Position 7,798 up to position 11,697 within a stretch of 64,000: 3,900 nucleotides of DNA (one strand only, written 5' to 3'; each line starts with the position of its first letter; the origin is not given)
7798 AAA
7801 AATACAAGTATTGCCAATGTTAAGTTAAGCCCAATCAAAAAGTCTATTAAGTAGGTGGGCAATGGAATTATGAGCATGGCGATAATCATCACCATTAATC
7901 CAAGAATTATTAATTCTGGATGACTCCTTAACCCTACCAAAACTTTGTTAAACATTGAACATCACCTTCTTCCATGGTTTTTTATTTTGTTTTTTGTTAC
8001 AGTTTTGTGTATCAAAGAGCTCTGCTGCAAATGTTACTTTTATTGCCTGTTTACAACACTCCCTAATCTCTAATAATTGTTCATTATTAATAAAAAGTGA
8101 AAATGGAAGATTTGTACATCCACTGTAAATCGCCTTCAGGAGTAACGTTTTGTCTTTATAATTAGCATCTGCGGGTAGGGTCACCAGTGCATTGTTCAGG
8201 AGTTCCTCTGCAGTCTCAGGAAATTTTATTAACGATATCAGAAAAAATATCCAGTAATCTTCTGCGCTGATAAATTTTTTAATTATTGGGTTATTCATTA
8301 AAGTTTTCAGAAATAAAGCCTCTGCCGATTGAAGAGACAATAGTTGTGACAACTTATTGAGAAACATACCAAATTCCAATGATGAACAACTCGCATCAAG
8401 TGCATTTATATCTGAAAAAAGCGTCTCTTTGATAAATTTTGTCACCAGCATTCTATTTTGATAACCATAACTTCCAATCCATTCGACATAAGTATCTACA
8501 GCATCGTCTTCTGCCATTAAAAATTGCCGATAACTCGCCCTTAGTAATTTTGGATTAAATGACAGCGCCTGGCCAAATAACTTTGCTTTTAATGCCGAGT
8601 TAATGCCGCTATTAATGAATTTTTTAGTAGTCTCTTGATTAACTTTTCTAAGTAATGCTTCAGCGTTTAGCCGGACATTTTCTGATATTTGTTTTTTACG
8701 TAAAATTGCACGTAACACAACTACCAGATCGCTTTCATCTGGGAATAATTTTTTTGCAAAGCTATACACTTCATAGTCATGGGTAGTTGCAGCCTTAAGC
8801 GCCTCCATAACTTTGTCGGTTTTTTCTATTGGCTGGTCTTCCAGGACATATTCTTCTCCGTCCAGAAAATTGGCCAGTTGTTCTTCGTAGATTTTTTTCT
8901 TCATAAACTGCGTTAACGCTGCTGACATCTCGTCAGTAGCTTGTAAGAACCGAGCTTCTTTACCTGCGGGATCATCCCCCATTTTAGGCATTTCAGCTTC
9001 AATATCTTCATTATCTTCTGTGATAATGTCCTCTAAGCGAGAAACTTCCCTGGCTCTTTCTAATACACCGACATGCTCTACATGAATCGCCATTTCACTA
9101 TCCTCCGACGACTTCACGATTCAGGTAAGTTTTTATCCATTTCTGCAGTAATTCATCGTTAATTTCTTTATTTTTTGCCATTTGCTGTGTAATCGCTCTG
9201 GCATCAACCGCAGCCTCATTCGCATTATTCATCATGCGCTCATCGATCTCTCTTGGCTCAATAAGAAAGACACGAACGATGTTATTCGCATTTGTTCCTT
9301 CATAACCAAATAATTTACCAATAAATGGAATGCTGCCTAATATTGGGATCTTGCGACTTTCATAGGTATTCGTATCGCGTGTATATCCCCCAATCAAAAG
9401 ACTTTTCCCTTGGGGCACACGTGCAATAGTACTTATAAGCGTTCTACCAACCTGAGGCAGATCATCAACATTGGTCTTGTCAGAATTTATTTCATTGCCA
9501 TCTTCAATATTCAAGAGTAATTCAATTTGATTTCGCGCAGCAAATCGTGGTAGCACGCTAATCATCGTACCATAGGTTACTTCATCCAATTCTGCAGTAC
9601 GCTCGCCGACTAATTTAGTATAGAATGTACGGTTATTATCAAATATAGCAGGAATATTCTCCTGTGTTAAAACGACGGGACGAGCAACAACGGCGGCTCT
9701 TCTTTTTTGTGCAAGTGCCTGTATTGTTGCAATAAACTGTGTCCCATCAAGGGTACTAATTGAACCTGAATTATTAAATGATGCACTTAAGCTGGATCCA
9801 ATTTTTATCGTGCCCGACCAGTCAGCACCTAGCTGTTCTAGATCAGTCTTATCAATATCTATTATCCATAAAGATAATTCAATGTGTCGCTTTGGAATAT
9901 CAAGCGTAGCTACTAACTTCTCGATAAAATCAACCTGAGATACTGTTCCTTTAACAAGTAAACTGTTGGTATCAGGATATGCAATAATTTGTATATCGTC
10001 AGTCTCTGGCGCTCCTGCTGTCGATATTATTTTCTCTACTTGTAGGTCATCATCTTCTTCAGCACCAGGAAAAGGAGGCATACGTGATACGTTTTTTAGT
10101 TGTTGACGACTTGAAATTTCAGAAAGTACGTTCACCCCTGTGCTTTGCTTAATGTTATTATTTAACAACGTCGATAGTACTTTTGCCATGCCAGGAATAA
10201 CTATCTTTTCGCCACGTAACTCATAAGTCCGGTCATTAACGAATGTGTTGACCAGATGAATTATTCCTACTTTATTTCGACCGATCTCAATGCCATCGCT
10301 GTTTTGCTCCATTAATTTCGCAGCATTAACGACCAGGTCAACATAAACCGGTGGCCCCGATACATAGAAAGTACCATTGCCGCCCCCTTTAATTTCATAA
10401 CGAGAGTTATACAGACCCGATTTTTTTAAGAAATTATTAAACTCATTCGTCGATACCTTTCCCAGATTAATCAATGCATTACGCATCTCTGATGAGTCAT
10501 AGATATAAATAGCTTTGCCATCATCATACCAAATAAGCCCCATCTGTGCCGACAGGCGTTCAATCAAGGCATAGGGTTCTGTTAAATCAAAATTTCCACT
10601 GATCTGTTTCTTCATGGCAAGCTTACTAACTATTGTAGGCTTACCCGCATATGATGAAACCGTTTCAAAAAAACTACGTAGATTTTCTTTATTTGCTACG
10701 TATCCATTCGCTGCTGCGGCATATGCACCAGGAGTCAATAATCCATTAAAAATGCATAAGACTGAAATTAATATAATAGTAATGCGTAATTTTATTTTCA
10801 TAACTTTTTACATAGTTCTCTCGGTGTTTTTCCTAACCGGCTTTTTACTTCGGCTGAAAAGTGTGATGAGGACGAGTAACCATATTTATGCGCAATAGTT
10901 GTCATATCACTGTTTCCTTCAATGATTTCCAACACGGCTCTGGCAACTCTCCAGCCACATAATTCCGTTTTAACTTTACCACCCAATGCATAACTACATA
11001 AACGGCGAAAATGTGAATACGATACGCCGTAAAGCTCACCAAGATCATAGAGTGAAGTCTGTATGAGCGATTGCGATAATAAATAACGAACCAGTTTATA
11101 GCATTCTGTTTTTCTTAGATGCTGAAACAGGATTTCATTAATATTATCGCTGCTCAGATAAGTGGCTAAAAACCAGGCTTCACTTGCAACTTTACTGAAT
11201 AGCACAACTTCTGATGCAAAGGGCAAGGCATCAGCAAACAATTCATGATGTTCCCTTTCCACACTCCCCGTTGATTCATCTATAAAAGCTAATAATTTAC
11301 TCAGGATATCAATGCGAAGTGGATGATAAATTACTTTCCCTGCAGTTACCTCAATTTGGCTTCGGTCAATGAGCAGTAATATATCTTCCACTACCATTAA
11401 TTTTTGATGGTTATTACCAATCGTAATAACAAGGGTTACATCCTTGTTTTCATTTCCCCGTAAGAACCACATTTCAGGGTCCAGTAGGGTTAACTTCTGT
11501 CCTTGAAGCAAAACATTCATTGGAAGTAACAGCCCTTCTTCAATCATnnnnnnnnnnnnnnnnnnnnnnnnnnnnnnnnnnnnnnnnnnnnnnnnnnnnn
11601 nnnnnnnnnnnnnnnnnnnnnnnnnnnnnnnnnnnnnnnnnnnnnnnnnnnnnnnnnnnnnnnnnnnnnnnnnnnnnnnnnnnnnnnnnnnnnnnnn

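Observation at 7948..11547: Regulator, secretin and gatekeeper genes remain intact in an otherwise dead T3SS locus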

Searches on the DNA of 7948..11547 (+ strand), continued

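Call 22: get_annotated_region(hit=H65, flank=4000)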
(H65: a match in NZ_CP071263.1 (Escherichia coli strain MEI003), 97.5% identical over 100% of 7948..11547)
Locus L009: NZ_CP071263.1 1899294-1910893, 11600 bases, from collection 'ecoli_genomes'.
description: Escherichia coli strain MEI003 chromosome, complete genome
organism: Escherichia coli strain MEI003 (NCBI taxid 562)
replicon: chromosome; assembly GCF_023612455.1
host: -; source: Outdoors environment of a veterinary clinic; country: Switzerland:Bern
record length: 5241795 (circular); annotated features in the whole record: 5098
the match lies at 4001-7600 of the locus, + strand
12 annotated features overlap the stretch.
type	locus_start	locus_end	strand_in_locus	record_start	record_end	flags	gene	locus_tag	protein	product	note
CDS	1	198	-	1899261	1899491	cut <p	-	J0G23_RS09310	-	type III secretion system needle length determinant, SpaN/EivJ family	incomplete; partial in the middle of a contig; missing C-terminus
CDS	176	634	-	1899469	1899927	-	-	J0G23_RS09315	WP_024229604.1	type III secretion protein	-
CDS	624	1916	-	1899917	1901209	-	sctN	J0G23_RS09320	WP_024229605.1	type III secretion system ATPase SctN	-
CDS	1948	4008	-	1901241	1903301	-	-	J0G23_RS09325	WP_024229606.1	EscV/YscV/HrcV family type III secretion system export apparatus protein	-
CDS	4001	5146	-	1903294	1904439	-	-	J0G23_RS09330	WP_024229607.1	YopN/LcrE/InvE/MxiC type III secretion system gatekeeper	-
CDS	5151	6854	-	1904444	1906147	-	sctC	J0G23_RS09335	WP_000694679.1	type III secretion system outer membrane ring subunit SctC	-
CDS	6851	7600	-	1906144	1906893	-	-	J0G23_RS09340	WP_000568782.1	helix-turn-helix domain-containing protein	-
CDS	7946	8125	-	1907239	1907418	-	-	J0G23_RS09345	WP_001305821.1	GhoT/OrtT family toxin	-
CDS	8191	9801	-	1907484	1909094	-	-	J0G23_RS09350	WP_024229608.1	glycoside hydrolase family 15 protein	-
tRNA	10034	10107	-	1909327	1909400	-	-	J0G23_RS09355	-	tRNA-Gly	-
CDS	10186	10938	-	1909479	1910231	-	actS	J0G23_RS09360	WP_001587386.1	amidase activator ActS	-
CDS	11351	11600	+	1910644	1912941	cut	xdhA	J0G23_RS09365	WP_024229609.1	xanthine dehydrogenase molybdenum-binding subunit XdhA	-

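Call 23: get_annotated_region(hit=H66, flank=4000)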
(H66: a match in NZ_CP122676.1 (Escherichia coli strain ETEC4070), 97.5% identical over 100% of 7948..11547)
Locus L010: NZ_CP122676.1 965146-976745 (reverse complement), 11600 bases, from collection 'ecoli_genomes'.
description: Escherichia coli strain ETEC4070 chromosome, complete genome
organism: Escherichia coli strain ETEC4070 (NCBI taxid 562)
replicon: chromosome; assembly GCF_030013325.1
host: Sus scrofa; source: feces; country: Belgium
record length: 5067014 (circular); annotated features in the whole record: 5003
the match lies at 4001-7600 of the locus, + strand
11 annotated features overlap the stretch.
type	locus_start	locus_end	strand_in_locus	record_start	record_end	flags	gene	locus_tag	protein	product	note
CDS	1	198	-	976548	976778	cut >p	-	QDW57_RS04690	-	type III secretion system needle length determinant, SpaN/EivJ family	incomplete; partial in the middle of a contig; missing C-terminus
CDS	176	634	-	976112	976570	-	-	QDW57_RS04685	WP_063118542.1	type III secretion protein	-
CDS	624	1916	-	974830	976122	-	sctN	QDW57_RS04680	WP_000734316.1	type III secretion system ATPase SctN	-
CDS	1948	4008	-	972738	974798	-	-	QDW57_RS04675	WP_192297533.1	EscV/YscV/HrcV family type III secretion system export apparatus protein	-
CDS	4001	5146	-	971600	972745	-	-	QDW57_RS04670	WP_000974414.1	YopN/LcrE/InvE/MxiC type III secretion system gatekeeper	-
CDS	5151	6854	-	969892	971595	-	sctC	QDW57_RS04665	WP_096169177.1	type III secretion system outer membrane ring subunit SctC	-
CDS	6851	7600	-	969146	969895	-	-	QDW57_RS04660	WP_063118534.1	helix-turn-helix domain-containing protein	-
CDS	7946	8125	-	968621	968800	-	-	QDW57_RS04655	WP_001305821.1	GhoT/OrtT family toxin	-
CDS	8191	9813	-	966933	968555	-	-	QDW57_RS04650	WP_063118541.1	glycoside hydrolase family 15 protein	-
CDS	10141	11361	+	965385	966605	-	-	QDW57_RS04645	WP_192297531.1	tyrosine-type recombinase/integrase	-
CDS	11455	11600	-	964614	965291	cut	-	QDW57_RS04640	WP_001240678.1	phage baseplate protein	-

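Call 24: get_annotated_region(hit=H68, flank=4000)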
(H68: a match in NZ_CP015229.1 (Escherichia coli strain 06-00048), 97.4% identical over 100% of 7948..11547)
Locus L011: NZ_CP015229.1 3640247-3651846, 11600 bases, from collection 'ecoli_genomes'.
description: Escherichia coli strain 06-00048 chromosome, complete genome
organism: Escherichia coli strain 06-00048 (NCBI taxid 562)
replicon: chromosome; assembly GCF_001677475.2
host: -; source: alfalfa sprout; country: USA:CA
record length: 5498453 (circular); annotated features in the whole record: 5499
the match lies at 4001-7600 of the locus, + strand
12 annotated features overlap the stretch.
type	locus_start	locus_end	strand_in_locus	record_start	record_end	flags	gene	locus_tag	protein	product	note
CDS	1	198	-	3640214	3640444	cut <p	-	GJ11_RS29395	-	type III secretion protein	incomplete; partial in the middle of a contig; missing C-terminus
CDS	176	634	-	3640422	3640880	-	-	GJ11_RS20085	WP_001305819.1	type III secretion protein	-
CDS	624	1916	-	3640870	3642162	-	sctN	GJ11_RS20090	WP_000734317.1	type III secretion system ATPase SctN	-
CDS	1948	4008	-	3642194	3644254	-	-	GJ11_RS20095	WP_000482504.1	EscV/YscV/HrcV family type III secretion system export apparatus protein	-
CDS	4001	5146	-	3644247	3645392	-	-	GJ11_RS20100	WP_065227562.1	YopN/LcrE/InvE/MxiC type III secretion system gatekeeper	-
CDS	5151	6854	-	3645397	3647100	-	sctC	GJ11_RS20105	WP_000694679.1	type III secretion system outer membrane ring subunit SctC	-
CDS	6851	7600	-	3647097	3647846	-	-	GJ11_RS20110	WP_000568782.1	helix-turn-helix domain-containing protein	-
CDS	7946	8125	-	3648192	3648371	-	-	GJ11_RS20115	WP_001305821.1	GhoT/OrtT family toxin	-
CDS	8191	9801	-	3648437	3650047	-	-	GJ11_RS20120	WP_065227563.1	glycoside hydrolase family 15 protein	-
tRNA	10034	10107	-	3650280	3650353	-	-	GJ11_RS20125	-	tRNA-Gly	-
CDS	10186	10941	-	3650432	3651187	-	actS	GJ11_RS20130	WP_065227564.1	amidase activator ActS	-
CDS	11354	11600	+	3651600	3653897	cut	xdhA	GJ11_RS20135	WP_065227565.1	xanthine dehydrogenase molybdenum-binding subunit XdhA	-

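Call 25: get_annotated_region(hit=H78, flank=4000)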
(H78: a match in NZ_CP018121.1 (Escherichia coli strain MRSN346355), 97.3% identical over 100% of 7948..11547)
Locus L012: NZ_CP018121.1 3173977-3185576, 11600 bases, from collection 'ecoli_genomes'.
description: Escherichia coli strain MRSN346355 chromosome, complete genome
organism: Escherichia coli strain MRSN346355 (NCBI taxid 562)
replicon: chromosome; assembly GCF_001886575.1
host: Homo sapiens; source: clinical; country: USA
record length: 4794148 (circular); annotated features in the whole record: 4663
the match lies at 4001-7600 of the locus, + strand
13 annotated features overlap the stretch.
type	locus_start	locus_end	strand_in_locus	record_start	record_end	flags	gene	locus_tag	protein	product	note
CDS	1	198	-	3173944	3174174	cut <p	-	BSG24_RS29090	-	type III secretion system needle length determinant, SpaN/EivJ family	incomplete; partial in the middle of a contig; missing C-terminus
CDS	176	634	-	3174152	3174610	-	-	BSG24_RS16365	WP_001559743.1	hypothetical protein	-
CDS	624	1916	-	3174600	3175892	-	sctN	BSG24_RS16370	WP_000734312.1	type III secretion system ATPase SctN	-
CDS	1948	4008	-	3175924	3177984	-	-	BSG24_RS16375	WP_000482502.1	EscV/YscV/HrcV family type III secretion system export apparatus protein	-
CDS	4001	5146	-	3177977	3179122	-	-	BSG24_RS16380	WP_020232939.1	YopN/LcrE/InvE/MxiC type III secretion system gatekeeper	-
CDS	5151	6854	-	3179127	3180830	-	sctC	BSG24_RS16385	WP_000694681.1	type III secretion system outer membrane ring subunit SctC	-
CDS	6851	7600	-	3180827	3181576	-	-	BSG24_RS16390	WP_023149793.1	helix-turn-helix domain-containing protein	-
CDS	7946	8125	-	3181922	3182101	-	-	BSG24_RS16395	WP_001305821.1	GhoT/OrtT family toxin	-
CDS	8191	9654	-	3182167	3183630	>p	-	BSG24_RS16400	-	glycoside hydrolase family 15 protein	incomplete; partial in the middle of a contig; missing N-terminus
CDS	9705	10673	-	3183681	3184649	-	-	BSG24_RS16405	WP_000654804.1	IS5-like element IS903B family transposase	-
CDS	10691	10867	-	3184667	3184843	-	-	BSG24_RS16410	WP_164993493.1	hypothetical protein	-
tRNA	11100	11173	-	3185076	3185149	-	-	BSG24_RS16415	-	tRNA-Gly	-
CDS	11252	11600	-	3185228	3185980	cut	actS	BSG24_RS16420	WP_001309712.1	amidase activator ActS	-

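Call 26: get_annotated_region(hit=H83, flank=4000)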
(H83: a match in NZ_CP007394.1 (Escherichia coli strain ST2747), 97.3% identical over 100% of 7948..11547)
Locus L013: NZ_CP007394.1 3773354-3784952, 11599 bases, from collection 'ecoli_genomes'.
description: Escherichia coli strain ST2747 chromosome, complete genome
organism: Escherichia coli strain ST2747 (NCBI taxid 562)
replicon: chromosome; assembly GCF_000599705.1
host: -; source: -; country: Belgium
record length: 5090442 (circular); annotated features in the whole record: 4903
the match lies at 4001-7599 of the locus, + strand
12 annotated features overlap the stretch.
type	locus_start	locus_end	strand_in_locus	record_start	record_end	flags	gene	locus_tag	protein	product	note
CDS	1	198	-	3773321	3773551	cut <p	-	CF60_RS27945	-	type III secretion system needle length determinant, SpaN/EivJ family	incomplete; partial in the middle of a contig; missing C-terminus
CDS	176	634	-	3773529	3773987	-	-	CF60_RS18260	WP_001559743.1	hypothetical protein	-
CDS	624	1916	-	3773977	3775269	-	sctN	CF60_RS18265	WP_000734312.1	type III secretion system ATPase SctN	-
CDS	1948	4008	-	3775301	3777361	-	-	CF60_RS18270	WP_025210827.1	EscV/YscV/HrcV family type III secretion system export apparatus protein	-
CDS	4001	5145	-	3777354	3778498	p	-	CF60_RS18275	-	YopN/LcrE/InvE/MxiC type III secretion system gatekeeper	frameshifted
CDS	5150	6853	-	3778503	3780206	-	sctC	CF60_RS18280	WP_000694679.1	type III secretion system outer membrane ring subunit SctC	-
CDS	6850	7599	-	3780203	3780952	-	-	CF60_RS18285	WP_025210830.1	helix-turn-helix domain-containing protein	-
CDS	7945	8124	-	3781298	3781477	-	-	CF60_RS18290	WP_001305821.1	GhoT/OrtT family toxin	-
CDS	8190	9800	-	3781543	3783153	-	-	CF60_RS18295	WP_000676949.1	glycoside hydrolase family 15 protein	-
tRNA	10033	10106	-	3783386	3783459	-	-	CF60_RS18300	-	tRNA-Gly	-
CDS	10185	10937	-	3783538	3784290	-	actS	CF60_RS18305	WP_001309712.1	amidase activator ActS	-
CDS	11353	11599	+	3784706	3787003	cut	xdhA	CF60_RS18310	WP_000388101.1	xanthine dehydrogenase molybdenum-binding subunit XdhA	-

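Call 27: get_annotated_region(hit=H84, flank=4000)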
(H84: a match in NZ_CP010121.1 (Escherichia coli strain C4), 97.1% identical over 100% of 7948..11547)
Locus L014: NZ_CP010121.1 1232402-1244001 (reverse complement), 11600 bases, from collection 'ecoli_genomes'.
description: Escherichia coli strain C4 chromosome, complete genome
organism: Escherichia coli strain C4 (NCBI taxid 562)
replicon: chromosome; assembly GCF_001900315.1
host: cow; source: -; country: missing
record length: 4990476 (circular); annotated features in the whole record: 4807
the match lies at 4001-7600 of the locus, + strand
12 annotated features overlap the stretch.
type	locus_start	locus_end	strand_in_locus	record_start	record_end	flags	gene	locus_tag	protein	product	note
CDS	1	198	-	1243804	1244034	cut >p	-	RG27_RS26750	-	type III secretion system needle length determinant, SpaN/EivJ family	incomplete; partial in the middle of a contig; missing C-terminus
CDS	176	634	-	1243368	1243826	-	-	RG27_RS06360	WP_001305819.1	type III secretion protein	-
CDS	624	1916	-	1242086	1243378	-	sctN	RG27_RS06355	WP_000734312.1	type III secretion system ATPase SctN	-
CDS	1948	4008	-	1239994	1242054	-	-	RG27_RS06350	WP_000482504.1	EscV/YscV/HrcV family type III secretion system export apparatus protein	-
CDS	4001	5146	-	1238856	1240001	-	-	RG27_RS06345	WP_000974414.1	YopN/LcrE/InvE/MxiC type III secretion system gatekeeper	-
CDS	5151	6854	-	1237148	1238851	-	sctC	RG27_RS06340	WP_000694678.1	type III secretion system outer membrane ring subunit SctC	-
CDS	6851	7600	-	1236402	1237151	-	-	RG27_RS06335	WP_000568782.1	helix-turn-helix domain-containing protein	-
CDS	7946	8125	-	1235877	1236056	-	-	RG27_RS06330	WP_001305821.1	GhoT/OrtT family toxin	-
CDS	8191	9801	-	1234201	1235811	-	-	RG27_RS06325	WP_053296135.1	glycoside hydrolase family 15 protein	-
tRNA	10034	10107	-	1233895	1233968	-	-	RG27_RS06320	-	tRNA-Gly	-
CDS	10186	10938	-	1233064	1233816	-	actS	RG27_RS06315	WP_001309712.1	amidase activator ActS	-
CDS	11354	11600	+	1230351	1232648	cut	xdhA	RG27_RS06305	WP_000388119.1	xanthine dehydrogenase molybdenum-binding subunit XdhA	-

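Call 28: get_annotated_region(hit=H87, flank=4000)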
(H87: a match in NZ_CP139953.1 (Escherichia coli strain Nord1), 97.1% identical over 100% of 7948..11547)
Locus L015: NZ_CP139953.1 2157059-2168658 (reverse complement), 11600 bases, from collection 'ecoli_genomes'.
description: Escherichia coli strain Nord1 chromosome, complete genome
organism: Escherichia coli strain Nord1 (NCBI taxid 562)
replicon: chromosome; assembly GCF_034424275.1
host: Homo sapiens; source: -; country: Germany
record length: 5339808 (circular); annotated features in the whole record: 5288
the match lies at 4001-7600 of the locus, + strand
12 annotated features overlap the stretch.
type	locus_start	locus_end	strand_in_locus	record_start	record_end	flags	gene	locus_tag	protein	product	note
CDS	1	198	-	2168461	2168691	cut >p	-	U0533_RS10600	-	type III secretion protein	incomplete; partial in the middle of a contig; missing C-terminus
CDS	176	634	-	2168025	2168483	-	-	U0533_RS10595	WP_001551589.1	hypothetical protein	-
CDS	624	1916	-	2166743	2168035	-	sctN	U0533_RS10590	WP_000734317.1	type III secretion system ATPase SctN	-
CDS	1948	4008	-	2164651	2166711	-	-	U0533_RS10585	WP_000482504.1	EscV/YscV/HrcV family type III secretion system export apparatus protein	-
CDS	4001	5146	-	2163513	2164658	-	-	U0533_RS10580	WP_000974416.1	YopN/LcrE/InvE/MxiC type III secretion system gatekeeper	-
CDS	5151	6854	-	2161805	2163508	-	sctC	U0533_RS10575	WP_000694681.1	type III secretion system outer membrane ring subunit SctC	-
CDS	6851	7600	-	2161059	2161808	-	-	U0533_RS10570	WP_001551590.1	helix-turn-helix domain-containing protein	-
CDS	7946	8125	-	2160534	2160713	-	-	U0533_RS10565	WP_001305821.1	GhoT/OrtT family toxin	-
CDS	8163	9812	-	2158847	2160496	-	-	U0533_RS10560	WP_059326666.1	glycoside hydrolase family 15 protein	-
tRNA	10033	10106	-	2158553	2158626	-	-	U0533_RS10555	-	tRNA-Gly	-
CDS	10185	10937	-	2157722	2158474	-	actS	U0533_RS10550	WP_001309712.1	amidase activator ActS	-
CDS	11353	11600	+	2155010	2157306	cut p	xdhA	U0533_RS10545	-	xanthine dehydrogenase molybdenum-binding subunit XdhA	frameshifted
